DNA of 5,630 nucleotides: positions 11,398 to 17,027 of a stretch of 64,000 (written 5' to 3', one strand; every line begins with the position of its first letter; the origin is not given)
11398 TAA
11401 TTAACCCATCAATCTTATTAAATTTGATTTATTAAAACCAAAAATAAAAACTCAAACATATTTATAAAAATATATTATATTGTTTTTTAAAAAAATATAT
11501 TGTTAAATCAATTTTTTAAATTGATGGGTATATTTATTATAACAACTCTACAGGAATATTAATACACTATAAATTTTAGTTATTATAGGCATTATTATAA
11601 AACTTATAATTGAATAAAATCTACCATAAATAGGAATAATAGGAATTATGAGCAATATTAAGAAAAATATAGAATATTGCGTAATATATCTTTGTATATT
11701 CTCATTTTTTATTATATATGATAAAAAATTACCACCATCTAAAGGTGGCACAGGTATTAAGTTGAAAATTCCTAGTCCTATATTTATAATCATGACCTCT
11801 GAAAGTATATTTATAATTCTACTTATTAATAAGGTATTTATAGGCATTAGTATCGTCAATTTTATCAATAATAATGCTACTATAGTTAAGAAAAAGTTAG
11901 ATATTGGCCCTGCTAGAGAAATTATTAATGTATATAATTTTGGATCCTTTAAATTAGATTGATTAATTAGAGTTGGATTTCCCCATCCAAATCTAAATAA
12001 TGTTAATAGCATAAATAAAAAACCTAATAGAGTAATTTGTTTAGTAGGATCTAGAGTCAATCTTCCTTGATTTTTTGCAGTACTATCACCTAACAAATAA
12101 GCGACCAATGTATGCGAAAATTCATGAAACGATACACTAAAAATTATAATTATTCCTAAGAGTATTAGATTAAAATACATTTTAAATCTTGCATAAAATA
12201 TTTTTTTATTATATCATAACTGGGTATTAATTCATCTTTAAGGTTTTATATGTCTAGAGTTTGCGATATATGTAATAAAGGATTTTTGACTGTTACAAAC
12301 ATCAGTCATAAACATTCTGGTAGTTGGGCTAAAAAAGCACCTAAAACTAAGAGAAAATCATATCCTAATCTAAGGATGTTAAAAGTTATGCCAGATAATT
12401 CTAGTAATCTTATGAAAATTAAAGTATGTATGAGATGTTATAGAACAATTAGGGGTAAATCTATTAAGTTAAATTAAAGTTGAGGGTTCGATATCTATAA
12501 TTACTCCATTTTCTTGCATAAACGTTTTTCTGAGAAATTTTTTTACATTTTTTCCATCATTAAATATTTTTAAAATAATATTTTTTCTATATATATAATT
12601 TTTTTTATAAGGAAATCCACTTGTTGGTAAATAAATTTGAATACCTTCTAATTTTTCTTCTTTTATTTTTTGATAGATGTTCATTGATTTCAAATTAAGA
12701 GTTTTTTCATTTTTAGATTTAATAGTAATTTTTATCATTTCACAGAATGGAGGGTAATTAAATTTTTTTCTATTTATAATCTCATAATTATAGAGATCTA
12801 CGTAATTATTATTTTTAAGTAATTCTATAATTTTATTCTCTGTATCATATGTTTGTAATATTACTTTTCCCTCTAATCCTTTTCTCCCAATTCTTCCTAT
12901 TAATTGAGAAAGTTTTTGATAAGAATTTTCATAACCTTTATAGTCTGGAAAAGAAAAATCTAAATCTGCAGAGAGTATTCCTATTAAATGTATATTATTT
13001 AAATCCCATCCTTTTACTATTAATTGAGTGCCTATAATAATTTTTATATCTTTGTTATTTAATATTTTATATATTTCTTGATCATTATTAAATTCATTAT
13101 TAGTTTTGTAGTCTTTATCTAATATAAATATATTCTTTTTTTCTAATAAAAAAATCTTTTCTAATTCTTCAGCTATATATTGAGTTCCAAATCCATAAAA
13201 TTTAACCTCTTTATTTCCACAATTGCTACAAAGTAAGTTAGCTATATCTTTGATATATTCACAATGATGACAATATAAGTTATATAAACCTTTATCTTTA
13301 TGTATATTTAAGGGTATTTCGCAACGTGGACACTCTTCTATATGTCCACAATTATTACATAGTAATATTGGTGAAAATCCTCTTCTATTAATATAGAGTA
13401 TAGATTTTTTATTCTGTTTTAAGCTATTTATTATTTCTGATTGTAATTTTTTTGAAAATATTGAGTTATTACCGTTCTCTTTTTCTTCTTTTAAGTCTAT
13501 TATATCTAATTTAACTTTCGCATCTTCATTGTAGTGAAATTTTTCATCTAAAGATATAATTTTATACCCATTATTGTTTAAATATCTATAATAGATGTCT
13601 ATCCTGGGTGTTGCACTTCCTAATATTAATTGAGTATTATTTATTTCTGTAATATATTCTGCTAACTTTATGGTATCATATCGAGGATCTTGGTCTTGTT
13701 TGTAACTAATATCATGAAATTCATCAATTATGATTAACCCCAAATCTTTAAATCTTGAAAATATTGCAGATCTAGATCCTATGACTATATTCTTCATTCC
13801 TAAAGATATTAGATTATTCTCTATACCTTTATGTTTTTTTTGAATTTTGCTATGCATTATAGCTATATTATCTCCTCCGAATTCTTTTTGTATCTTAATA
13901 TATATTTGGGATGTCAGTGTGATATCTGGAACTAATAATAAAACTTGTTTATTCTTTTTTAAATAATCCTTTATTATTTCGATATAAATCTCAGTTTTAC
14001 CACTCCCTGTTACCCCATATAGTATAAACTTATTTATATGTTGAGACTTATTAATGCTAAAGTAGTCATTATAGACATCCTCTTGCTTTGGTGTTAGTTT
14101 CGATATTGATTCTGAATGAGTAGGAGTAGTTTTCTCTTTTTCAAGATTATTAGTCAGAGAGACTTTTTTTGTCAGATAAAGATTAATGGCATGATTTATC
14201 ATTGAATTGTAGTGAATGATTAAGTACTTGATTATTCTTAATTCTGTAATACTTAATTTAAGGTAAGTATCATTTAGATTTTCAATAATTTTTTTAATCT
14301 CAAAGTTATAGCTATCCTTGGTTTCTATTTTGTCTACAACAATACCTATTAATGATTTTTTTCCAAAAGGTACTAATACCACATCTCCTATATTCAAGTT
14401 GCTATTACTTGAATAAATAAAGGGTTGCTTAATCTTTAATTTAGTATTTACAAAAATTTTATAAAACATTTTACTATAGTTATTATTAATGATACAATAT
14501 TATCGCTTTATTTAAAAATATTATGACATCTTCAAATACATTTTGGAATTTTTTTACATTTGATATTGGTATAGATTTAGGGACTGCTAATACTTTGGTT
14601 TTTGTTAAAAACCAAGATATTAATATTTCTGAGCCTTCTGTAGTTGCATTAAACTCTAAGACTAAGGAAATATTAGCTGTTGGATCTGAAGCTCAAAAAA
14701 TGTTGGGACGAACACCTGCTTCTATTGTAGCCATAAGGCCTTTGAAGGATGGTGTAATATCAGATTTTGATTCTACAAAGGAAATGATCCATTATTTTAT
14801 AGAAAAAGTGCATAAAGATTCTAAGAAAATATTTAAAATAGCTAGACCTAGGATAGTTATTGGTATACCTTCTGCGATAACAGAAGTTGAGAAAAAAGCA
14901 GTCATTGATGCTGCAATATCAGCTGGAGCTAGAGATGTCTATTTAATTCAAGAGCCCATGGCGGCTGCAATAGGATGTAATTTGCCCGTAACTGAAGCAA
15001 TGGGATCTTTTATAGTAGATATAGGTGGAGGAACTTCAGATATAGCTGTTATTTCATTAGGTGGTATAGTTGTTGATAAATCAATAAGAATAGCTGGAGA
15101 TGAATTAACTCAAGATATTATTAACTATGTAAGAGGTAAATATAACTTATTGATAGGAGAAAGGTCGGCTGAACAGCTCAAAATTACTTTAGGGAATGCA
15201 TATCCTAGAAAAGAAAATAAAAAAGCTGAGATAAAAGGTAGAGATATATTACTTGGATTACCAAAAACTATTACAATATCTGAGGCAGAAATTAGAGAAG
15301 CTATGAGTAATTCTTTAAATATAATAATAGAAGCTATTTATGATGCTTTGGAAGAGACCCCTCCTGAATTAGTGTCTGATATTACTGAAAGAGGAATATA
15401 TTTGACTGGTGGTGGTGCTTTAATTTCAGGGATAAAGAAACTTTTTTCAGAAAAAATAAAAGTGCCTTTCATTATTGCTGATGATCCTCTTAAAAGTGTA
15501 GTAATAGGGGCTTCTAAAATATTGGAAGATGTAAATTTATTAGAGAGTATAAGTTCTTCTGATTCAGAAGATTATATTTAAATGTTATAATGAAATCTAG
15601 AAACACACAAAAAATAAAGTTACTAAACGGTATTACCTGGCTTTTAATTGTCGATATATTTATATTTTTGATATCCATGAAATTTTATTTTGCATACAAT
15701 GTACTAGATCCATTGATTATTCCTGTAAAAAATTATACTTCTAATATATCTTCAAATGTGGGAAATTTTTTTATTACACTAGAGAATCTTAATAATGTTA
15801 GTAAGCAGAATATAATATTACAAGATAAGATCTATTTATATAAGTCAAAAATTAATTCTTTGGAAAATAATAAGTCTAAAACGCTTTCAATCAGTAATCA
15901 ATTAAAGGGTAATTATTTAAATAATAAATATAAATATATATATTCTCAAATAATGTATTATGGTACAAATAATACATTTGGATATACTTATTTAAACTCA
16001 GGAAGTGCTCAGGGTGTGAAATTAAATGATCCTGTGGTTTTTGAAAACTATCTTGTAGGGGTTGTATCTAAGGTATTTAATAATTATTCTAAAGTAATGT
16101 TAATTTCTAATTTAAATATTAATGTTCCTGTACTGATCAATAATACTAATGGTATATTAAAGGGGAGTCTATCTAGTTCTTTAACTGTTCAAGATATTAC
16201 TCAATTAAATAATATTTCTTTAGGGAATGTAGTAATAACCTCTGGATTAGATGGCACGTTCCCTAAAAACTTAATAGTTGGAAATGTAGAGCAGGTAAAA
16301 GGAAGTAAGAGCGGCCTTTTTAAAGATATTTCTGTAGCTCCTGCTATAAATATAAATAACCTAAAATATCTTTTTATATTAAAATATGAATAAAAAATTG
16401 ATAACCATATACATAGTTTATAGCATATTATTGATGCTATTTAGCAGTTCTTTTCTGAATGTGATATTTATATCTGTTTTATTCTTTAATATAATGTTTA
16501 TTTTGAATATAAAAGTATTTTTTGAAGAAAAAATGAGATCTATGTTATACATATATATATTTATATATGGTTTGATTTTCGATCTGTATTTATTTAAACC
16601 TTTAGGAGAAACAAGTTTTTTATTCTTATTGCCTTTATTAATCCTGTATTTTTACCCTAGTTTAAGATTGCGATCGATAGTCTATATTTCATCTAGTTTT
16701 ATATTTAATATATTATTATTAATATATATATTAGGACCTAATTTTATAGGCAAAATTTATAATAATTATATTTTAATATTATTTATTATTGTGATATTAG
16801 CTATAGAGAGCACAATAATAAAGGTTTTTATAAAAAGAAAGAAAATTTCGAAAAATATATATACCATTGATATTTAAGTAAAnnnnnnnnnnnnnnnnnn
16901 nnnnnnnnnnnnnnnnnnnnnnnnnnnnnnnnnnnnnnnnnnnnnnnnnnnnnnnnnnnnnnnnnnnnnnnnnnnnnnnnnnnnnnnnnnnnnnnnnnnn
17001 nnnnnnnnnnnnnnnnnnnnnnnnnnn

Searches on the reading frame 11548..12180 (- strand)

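Call 5: search_protein_families(library=pfam, proteins=[window:11548-12180:-], max_evalue=0.01)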
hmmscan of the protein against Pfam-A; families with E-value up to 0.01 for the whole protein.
window:11548-12180:- (210 aa): 1 family
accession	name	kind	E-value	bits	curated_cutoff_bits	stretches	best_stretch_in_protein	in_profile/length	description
PF02163.28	Peptidase_M50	-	6e-15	55.6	27.2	2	117-177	154-221/221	Peptidase family M50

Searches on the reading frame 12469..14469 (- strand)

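Call 5: search_protein_families(library=pfam, proteins=[window:12469-14469:-], max_evalue=0.01)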
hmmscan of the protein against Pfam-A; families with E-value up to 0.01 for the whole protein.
window:12469-14469:- (666 aa): 10 families
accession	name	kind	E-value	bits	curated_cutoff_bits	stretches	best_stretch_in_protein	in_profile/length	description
PF00270.35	DEAD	-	4.3e-18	66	26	1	146-289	15-161/167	DEAD/DEAH box helicase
PF04851.21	ResIII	-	3.3e-16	60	22.5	1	124-289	3-163/164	Type III restriction enzyme, res subunit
PF17764.6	PriA_3primeBD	-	1.6e-09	37.9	22.7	1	7-94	4-90/96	3'DNA-binding domain (3'BD)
PF00271.37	Helicase_C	-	6.6e-08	33.2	23.5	1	443-531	36-110/110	Helicase conserved C-terminal domain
PF18074.6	PriA_C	-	1.4e-07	32.7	26.9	1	574-662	1-95/95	Primosomal protein N C-terminal domain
PF22590.2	Cas3-like_C_2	-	1.4e-05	25.8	27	0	430-530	16-104/106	CRISPR-associated nuclease/helicase Cas3, C-terminal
PF18319.7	Zn_ribbon_PriA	-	0.00013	22.3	26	1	380-405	1-24/27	PriA DNA helicase Cys-rich region (CRR) domain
PF09848.15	SLFN-g3_helicase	-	0.002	17.9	24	1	148-266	4-103/354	Schlafen group 3, DNA/RNA helicase domain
PF13245.12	AAA_19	-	0.0022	18.6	25.1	1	147-256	13-104/134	AAA domain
PF13401.12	AAA_22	-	0.0027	18.4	27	1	149-258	9-98/130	AAA domain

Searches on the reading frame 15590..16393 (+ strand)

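Call 5: search_protein_families(library=pfam, proteins=[window:15590-16393:+], max_evalue=0.01)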
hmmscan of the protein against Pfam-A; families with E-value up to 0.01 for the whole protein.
window:15590-16393:+ (267 aa): 1 family
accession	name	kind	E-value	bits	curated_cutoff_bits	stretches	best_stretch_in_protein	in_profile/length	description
PF04085.20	MreC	-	5.9e-36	123.9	28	1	123-265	3-147/147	Rod shape-determining protein MreC, barrel core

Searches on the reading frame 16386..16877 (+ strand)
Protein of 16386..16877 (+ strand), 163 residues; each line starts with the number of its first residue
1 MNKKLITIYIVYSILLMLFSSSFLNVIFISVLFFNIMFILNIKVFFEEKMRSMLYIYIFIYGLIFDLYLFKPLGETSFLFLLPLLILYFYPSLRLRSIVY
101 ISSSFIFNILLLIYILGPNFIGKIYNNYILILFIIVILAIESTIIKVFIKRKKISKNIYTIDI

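Call 5: search_protein_families(library=pfam, proteins=[window:16386-16877:+], max_evalue=0.01)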
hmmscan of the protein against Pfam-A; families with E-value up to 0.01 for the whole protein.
window:16386-16877:+ (163 aa): 0 families

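Call 26: search_protein_families(library=pfam, proteins=[window:16386-16877:+], max_evalue=0.01)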
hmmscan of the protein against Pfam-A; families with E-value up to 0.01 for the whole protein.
window:16386-16877:+ (163 aa): 0 families

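Call 64: search_protein_families(library=ncbifam, proteins=[window:16386-16877:+], max_evalue=0.01)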
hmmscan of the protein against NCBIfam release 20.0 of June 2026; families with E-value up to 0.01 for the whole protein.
window:16386-16877:+ (163 aa): 0 families
